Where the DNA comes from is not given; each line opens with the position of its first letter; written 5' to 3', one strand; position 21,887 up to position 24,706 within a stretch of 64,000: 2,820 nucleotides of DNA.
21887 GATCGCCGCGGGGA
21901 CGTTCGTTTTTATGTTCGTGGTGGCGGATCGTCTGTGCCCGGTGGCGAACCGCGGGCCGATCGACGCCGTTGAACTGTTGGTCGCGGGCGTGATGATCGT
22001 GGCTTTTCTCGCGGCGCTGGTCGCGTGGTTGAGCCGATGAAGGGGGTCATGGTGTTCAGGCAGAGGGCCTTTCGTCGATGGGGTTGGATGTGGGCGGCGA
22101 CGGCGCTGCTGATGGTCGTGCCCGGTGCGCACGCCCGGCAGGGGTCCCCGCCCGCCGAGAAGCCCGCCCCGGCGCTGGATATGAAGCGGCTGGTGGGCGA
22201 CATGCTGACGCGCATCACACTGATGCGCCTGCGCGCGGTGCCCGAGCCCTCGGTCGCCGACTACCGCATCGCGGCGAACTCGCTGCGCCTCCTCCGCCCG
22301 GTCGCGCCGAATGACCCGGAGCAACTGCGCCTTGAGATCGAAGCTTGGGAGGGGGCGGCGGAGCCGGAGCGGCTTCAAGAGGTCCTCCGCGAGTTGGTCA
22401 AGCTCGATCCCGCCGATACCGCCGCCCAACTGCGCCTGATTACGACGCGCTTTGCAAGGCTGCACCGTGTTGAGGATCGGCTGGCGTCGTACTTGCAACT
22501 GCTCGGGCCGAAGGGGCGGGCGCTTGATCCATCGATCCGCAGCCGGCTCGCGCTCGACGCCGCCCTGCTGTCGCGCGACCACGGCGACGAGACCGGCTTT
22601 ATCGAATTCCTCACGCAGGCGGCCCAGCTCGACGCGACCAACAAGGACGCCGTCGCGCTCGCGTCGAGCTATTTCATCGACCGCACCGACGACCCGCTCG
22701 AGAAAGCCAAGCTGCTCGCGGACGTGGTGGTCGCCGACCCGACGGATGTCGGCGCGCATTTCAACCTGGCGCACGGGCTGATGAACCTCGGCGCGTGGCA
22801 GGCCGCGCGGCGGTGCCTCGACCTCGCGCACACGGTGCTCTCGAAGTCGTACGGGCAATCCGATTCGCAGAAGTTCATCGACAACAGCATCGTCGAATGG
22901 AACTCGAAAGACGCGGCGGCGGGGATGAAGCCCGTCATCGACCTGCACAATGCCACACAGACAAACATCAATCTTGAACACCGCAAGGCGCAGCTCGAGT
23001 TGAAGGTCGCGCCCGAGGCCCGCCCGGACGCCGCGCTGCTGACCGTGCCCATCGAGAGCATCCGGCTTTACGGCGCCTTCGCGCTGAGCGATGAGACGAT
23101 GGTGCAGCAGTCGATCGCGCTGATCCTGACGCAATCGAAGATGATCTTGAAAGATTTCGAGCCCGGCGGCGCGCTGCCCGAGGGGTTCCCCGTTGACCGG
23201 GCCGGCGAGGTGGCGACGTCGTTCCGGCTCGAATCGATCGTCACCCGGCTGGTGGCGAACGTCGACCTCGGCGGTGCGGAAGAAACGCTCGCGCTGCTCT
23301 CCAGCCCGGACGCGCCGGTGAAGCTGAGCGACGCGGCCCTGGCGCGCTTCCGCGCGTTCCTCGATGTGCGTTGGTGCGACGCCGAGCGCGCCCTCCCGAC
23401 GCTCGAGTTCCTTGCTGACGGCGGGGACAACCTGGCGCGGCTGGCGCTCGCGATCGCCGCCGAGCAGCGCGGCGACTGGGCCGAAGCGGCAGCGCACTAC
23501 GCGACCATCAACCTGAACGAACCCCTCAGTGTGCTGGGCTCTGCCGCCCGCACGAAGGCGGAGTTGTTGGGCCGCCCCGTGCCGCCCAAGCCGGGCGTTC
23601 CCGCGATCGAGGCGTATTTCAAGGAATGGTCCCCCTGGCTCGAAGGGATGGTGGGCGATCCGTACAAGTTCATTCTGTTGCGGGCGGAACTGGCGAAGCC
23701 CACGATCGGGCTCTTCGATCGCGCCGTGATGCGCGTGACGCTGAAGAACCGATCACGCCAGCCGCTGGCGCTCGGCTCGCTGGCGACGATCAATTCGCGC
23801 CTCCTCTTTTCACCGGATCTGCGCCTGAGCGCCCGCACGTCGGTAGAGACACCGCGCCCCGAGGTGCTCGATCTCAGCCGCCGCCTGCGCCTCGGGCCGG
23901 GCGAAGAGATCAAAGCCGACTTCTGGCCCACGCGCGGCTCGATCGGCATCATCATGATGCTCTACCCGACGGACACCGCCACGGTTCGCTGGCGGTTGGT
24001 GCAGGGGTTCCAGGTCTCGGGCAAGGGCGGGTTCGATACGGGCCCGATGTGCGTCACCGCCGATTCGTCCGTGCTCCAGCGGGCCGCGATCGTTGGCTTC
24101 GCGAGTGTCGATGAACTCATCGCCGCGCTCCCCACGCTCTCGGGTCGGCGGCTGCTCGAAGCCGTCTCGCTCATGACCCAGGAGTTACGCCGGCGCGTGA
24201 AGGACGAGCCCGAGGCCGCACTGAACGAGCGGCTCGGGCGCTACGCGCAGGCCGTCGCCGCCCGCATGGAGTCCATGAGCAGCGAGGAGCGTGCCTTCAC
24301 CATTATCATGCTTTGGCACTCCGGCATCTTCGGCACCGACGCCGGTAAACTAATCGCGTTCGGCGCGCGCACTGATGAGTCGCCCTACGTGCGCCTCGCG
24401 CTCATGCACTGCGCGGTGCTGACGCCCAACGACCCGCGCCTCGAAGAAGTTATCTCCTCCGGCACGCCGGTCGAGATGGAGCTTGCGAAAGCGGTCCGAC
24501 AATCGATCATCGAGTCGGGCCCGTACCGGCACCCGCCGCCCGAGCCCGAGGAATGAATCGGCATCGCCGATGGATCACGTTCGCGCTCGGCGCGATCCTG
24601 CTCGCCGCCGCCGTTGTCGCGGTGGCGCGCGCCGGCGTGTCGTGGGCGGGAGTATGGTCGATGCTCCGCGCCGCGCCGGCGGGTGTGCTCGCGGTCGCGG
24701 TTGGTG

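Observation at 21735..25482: Translationally coupled three-gene operon: small TM protein, 839-aa exported protein, UPF0104 flippase-like membrane protein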

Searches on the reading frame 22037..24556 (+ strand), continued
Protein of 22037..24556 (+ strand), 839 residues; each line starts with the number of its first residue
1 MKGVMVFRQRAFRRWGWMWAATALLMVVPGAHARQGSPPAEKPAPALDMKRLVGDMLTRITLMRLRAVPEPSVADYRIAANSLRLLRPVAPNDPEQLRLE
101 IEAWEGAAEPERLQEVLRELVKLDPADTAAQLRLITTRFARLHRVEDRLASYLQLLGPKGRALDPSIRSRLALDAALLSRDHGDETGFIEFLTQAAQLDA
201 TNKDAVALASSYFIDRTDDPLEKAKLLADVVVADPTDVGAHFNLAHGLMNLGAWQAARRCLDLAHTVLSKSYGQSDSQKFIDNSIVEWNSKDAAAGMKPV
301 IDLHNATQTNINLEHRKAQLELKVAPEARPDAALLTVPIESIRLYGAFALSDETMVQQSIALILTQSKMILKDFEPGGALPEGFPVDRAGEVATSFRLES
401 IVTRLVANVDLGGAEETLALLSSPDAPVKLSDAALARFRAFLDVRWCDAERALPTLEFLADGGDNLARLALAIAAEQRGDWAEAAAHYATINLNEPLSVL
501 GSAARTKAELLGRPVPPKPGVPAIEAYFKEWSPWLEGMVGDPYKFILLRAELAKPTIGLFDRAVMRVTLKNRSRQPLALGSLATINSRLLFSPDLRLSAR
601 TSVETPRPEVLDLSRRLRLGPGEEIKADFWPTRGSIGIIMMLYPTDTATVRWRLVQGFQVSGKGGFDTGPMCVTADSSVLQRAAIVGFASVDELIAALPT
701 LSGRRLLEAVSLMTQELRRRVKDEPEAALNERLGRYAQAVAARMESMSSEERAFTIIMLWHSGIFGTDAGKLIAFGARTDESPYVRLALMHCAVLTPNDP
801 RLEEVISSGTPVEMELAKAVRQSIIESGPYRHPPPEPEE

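Call 42: search_protein_representatives(alignment_id=A1)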
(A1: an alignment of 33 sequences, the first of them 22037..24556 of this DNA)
Query: 33 sequences, 848 profile positions. Proteins with E-value up to 0.001 (for the whole library): 2192; up to 1e-10: 1308; up to 1e-30: 862. The best 150 are listed.
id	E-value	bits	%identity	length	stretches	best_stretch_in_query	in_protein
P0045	1.1e-297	1006.2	-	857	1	1-841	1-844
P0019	4.6e-292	987.7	-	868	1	11-840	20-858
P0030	5.6e-292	987.4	-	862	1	8-840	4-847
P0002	8.1e-285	963.7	-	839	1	5-835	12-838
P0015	1.7e-284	962.7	-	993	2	11-530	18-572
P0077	8.5e-284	960.3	-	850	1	1-834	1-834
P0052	4.4e-280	948.0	-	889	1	8-841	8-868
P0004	9.1e-266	900.7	-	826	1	15-834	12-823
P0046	3.8e-265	898.6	-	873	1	39-841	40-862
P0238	9.7e-265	897.3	-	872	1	16-843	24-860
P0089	5.3e-264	894.8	-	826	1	40-832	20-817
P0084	2.3e-256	869.6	-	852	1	6-841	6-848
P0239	5.5e-256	868.3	-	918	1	13-832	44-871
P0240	8.2e-256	867.7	-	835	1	8-823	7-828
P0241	1.4e-255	867.0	-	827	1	43-832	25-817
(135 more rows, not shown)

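Call 70: fold_search(model_id=the predicted structure, library=pdb)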
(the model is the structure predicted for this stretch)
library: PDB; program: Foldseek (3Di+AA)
matches with E <= 10: 1225; with E <= 0.001: 38
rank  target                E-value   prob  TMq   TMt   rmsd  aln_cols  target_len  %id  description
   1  7y4i_A                2.1e-05  1.00  0.24  0.25  17.6       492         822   14  Crystal structure of SPINDLY in complex with GDP (released 2022-12-07)
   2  2y4t_B                6.2e-05  1.00  0.16  0.25  15.0       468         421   12  Crystal structure of the human co-chaperone P58(IPK) (released 2011-08-10)
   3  6vbv_4                6.4e-05  1.00  0.25  0.43  10.0       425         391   11  Structure of the bovine BBSome:ARL6:GTP complex (released 2020-01-29)
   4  6voa_E                6.4e-05  1.00  0.25  0.44  10.0       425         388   11  Cryo-EM structure of the BBSome-ARL6 complex (released 2020-06-24)
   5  7y4i_B                6.6e-05  1.00  0.26  0.27  12.4       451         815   10  Crystal structure of SPINDLY in complex with GDP (released 2022-12-07)
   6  9qhc_B                7.4e-05  1.00  0.18  0.42  12.6       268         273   15  Crystal structure of 8-repeat CTPR protein with eliminated coordination sites (released 2025-10-22)
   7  7yea_A                9.6e-05  1.00  0.22  0.19  11.9       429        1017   13  Human O-GlcNAc transferase Dimer (released 2023-07-12)
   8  8dtf_A                1.1e-04  1.00  0.24  0.25  13.0       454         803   14  Cryo-EM structure of the full length Arabidopsis SPY with complete TPRs (released 2023-03-08)
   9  1w3b_A                1.3e-04  1.00  0.21  0.37  12.2       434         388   12  The superhelical TPR domain of O-linked GlcNAc transferase reveals structural similarities to importin alpha. (released 2004-09-09)
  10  8dtg_A                1.4e-04  1.00  0.25  0.26  12.3       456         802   10  Cryo-EM structure of Arabidopsis SPY alternative conformation 1 (released 2023-03-08)
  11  9hvq_Q                1.4e-04  1.00  0.21  0.20  20.0       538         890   11  Structure of the transcribing Pol II-DSIF-PAF-SPT6-RECQL5 complex (released 2025-07-16)
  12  9qhc_A                1.7e-04  1.00  0.18  0.42  12.7       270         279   14  Crystal structure of 8-repeat CTPR protein with eliminated coordination sites (released 2025-10-22)
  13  8q9t_E                1.7e-04  1.00  0.22  0.18  38.9       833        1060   11  CryoEM structure of a S. Cerevisiae Ski238 complex bound to RNA (released 2023-11-29)
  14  9qhb                  1.8e-04  1.00  0.18  0.42   9.8       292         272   15  Crystal structure of 16-repeat CTPR protein with eliminated coordination sites (released 2025-10-22)
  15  8bbe_D                1.9e-04  1.00  0.20  0.24  16.8       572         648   12  Structure of the IFT-A complex; IFT-A2 module (released 2022-12-21)
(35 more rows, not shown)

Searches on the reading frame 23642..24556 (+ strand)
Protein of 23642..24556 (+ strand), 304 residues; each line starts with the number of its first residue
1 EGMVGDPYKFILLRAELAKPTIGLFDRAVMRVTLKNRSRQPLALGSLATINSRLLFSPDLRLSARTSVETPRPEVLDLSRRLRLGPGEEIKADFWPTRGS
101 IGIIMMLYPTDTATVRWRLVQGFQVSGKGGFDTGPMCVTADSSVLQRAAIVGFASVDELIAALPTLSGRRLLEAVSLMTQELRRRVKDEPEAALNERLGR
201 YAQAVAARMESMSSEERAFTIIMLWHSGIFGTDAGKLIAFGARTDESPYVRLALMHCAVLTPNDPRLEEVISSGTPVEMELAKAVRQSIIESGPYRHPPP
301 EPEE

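Call 55: predict_structure(alignment_id=A3)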
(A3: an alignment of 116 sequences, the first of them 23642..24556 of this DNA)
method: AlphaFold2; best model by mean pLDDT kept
length: 304 residues; sequences in the alignment: 116
mean_pLDDT: 93.1   pTM: 0.87
mean pLDDT of the five models: 93.1, 92.0, 91.9, 91.5, 91.5
residues with pLDDT >= 90: 269; 70-90: 25; 50-70: 9; < 50: 1
segments of 3 or more residues with pLDDT < 50: none
pLDDT, mean of each block of 10 residues (from residue 1): 91 98 97 98 95 96 87 91 96 95 96 98 92 94 98 96 97 97 92 94 96 97 94 91 92 92 93 94 94 69 51
secondary structure, 60 per line:
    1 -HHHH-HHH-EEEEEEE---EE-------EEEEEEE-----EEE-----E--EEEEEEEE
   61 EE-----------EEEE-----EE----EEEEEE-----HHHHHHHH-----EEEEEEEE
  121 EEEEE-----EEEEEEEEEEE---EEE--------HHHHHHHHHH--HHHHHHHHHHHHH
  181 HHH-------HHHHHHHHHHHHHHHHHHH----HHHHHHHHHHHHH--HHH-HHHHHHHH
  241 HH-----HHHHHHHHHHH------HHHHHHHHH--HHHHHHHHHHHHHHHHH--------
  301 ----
elements in order: H2-5 E11-17 E30-36 E42-44 E53-62 E74-77 E89-94 H100-107 E113-125 E131-141 E145-147 H156-165 H168-183 H191-209 H214-226 H233-242 H248-258 H265-273 H276-292

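Call 67: find_homologous_proteins(query=window:23642-24556:+, max_evalue=0.01)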
Query window:23642-24556:+: 6210 candidates shared short words with the query, none scored E <= 0.01.
